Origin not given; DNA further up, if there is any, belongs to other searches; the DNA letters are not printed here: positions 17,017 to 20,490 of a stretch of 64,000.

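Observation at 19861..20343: ValRS fused in frame to a complete GrpB-family domain, one base away from being two genes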

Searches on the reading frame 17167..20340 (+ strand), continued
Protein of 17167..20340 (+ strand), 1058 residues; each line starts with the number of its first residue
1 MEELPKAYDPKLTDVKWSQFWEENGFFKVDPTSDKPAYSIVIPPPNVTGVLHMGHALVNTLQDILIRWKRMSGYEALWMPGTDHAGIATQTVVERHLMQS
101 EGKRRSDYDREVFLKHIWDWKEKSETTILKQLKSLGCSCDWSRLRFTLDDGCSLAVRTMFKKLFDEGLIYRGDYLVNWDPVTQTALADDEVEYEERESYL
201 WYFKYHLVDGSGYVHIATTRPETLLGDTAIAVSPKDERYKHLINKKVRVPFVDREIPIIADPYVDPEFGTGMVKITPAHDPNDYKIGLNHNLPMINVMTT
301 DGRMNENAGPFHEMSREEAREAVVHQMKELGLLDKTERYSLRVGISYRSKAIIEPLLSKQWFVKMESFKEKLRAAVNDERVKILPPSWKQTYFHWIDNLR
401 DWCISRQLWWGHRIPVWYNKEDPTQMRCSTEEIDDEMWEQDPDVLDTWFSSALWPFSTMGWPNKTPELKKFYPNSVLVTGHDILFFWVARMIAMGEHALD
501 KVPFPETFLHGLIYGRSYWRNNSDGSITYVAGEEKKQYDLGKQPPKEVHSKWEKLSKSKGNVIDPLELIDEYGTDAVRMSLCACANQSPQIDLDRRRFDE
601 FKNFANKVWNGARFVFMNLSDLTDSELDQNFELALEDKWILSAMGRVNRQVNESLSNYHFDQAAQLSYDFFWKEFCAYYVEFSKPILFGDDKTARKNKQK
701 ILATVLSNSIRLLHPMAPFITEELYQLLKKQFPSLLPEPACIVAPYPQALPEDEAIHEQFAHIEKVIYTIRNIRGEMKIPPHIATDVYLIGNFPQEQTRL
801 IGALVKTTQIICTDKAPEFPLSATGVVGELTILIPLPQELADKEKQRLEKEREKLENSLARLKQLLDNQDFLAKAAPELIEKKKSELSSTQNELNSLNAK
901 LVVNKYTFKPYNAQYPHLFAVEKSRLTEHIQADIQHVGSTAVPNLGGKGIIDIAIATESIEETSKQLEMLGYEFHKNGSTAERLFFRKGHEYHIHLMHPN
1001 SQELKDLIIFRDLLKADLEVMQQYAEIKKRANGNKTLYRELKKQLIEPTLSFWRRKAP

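Call 11: find_related_loci(query=window:17167-20340:+, collection=genome_contigs, flank=10000)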
Query window:17167-20340:+ (1058 aa) in genome_contigs; peptide patterns used: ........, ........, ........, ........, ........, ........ (x = any residue, [..] = any of these).
180 stretches matched a pattern; 142 encode a relative of the query (tblastn E <= 1e-3); the best 80 are kept; 80 distinct loci.
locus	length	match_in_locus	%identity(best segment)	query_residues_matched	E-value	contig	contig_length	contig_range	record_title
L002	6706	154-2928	71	3-901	0e+0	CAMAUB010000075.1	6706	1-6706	MAG: Chlamydia trachomatis isolate MaH-04nov19-12 genome assembly, contig: MaH-04nov19-C27853, whole genome shotgun sequ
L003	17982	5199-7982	69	4-901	0e+0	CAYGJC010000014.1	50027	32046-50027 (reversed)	MAG TPA_asm: uncultured bacterium isolate ERP117304_co1_155 genome assembly, contig: NODE_802_length_50027_cov_31.541883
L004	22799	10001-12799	69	1-903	0e+0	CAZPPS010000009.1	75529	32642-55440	MAG TPA_asm: uncultured bacterium isolate SRP262948_co1_220 genome assembly, contig: NODE_364_length_75529_cov_6.961868,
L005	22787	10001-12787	69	4-902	0e+0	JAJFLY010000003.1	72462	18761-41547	MAG: Chlamydiae bacterium isolate OFTM232 OFTM232_2, whole genome shotgun sequence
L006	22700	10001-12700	68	1-901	0e+0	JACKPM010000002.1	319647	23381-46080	MAG: Chlamydiales bacterium isolate HK-STAS-VERR_A-1 HK-STAS-VERR_A-1_2, whole genome shotgun sequence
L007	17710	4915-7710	67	2-900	0e+0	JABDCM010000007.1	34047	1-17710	MAG: Chlamydiae bacterium isolate BWMinHeated_Nextera47_MAG2 3300020825.a:Ga0207115_1013, whole genome shotgun sequence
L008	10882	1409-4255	62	1-903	0e+0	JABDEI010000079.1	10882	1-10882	MAG: Chlamydiae bacterium isolate BWMinHeated_Nextera37_MAG3 3300020917.a:Ga0207105_1277, whole genome shotgun sequence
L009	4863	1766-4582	61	3-902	0e+0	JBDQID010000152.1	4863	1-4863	MAG: Chlamydiales bacterium isolate SFB_27D_18OOND_coas_77 k141_6164722_length_4863_cov_31.4026, whole genome shotgun se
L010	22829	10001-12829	62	1-902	0e+0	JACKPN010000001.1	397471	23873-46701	MAG: Chlamydiales bacterium isolate HK-STAS-VERR_A-2 HK-STAS-VERR_A-2_1, whole genome shotgun sequence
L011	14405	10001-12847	61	1-901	0e+0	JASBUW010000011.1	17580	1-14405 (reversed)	MAG: Parachlamydiaceae bacterium isolate BWSM_84 k141_2000755, whole genome shotgun sequence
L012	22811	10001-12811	62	3-898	0e+0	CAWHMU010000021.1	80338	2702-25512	MAG: uncultured Chlamydiae bacterium isolate MFD02832.bin.3.201 genome assembly, contig: contig_70696, whole genome shot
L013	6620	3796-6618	61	2-902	0e+0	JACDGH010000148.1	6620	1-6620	MAG: Parachlamydiaceae bacterium isolate MGR_bin407 SD2908_NODE_5617_length_6620_cov_1.111813, whole genome shotgun sequ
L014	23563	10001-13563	62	2-1042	0e+0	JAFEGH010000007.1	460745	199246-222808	MAG: Verrucomicrobia bacterium isolate SZAS-12 LIN-97__7__length-460745, whole genome shotgun sequence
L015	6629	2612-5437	61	1-901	0e+0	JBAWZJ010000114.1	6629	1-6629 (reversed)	MAG: Parachlamydiaceae bacterium isolate ELA112 MAG112_114, whole genome shotgun sequence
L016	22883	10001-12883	61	1-911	0e+0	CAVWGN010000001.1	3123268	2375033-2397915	MAG: uncultured Chlamydiae bacterium isolate MFD04580.bin.1.87 genome assembly, contig: contig_17084, whole genome shotg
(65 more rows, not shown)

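Call 15: list_cluster_members(proteins=[P0001])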
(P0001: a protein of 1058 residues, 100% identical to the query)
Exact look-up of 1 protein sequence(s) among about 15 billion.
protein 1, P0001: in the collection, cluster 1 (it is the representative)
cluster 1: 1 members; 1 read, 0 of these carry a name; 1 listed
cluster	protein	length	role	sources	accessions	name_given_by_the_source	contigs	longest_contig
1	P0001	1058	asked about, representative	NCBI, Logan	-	-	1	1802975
